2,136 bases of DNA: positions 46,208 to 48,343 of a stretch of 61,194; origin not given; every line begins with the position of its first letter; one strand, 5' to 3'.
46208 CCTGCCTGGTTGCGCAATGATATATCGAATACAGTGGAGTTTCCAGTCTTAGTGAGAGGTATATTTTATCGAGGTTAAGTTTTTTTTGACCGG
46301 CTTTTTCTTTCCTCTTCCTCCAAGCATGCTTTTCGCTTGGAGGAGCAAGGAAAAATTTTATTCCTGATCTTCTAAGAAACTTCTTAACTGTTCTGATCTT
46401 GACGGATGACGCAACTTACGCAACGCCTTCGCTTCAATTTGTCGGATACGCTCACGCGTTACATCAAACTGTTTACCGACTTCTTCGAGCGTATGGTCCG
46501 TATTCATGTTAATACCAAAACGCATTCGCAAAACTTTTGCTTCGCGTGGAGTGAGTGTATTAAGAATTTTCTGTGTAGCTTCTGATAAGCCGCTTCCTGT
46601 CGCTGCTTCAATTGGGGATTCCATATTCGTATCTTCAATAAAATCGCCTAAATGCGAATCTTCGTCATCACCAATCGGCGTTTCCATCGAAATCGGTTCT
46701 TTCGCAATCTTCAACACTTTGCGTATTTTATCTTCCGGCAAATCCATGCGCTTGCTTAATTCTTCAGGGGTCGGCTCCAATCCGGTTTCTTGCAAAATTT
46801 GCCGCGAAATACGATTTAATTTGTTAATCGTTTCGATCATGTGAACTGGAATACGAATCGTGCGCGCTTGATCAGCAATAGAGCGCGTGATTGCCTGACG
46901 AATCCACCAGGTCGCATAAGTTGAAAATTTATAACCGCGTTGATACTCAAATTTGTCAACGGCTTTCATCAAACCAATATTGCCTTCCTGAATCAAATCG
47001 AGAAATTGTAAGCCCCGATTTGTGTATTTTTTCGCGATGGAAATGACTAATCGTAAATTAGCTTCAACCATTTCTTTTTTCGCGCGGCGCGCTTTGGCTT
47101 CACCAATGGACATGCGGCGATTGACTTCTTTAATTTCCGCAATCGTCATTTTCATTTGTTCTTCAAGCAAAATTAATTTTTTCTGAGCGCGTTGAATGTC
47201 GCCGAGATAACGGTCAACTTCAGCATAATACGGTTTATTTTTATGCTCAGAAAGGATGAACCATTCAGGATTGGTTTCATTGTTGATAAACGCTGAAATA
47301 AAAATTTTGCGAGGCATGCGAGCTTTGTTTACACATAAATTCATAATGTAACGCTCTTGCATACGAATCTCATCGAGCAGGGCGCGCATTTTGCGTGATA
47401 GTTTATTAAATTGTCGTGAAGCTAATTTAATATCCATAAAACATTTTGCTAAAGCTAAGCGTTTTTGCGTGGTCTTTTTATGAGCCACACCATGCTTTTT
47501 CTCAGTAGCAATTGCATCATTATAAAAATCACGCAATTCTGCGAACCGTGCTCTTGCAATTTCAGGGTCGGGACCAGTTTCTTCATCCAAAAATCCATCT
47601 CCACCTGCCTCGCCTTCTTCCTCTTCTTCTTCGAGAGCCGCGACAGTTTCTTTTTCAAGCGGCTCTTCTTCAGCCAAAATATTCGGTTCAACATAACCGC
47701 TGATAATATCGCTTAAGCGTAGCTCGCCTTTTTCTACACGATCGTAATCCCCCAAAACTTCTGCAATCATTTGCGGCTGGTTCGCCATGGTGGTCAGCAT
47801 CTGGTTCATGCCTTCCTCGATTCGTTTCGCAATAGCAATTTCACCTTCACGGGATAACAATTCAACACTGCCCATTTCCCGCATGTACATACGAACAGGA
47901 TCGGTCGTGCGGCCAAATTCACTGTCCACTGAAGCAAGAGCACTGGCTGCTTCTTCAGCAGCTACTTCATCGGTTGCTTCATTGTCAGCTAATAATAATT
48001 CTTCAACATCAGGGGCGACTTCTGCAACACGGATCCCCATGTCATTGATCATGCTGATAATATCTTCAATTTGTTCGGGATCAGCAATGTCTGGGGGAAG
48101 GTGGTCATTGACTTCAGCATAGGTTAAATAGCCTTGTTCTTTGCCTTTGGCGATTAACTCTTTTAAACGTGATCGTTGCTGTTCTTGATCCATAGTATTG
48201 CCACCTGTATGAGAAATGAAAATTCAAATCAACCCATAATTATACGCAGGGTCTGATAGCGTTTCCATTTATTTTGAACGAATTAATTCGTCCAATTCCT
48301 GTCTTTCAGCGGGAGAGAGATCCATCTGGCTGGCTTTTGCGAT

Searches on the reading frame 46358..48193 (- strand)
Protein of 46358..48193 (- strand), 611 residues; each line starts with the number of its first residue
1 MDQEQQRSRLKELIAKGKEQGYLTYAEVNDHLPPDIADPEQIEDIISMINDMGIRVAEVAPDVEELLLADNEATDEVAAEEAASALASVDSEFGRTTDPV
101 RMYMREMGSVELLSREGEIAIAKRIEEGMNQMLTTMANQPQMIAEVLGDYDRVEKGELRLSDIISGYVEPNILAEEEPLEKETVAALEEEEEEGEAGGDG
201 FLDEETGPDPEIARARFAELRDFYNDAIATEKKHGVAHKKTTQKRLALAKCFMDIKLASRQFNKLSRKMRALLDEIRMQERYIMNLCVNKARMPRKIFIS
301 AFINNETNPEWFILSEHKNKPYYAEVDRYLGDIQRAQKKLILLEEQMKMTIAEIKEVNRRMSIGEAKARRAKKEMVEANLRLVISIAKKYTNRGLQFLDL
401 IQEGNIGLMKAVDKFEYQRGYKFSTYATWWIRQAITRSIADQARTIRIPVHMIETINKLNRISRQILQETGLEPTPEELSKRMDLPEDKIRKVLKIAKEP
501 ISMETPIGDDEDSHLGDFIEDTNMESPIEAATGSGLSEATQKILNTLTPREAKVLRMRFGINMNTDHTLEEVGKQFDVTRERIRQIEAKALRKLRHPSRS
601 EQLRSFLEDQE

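Call 55: search_protein_families(library=pfam, proteins=[window:46358-48193:-], max_evalue=0.00001)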
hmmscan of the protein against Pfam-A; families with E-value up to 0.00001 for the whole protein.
window:46358-48193:- (611 aa): 6 families
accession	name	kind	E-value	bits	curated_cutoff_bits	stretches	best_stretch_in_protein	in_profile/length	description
PF04546.19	Sigma70_ner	-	2e-55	188.4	29.7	1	140-344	2-210/210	Sigma-70, non-essential region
PF03979.19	Sigma70_r1_1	-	9.2e-30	102.9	22.5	1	4-82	1-78/81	Sigma-70 factor, region 1.1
PF04539.22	Sigma70_r3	-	6.2e-28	97.2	25.3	1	454-530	1-77/78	Sigma-70 region 3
PF04542.20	Sigma70_r2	-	5.7e-24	84.1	24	1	375-445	1-71/71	Sigma-70 region 2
PF04545.22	Sigma70_r4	-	2.1e-22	78.8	24.1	1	544-596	2-50/50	Sigma-70, region 4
PF00140.25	Sigma70_r1_2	-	2.4e-13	50.2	22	1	98-129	1-32/34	Sigma-70 factor, region 1.2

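Call 89: list_cluster_members(proteins=[window:46358-48193:-, window:48269-49981:-, window:4107-7157:+, window:21378-22064:+])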
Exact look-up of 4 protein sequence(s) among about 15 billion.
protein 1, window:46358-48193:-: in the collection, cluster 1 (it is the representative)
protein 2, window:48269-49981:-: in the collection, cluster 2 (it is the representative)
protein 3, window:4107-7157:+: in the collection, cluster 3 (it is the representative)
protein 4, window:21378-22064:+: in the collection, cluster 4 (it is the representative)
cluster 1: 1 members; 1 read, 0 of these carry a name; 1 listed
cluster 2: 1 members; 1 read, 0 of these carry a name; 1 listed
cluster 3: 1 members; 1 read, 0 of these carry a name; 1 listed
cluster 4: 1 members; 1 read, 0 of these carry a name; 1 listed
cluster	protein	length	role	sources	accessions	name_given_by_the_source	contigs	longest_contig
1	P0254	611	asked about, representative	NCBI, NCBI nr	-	-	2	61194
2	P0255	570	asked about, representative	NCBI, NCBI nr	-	-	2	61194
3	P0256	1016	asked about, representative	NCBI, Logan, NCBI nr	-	-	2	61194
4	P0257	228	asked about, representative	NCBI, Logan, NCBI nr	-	-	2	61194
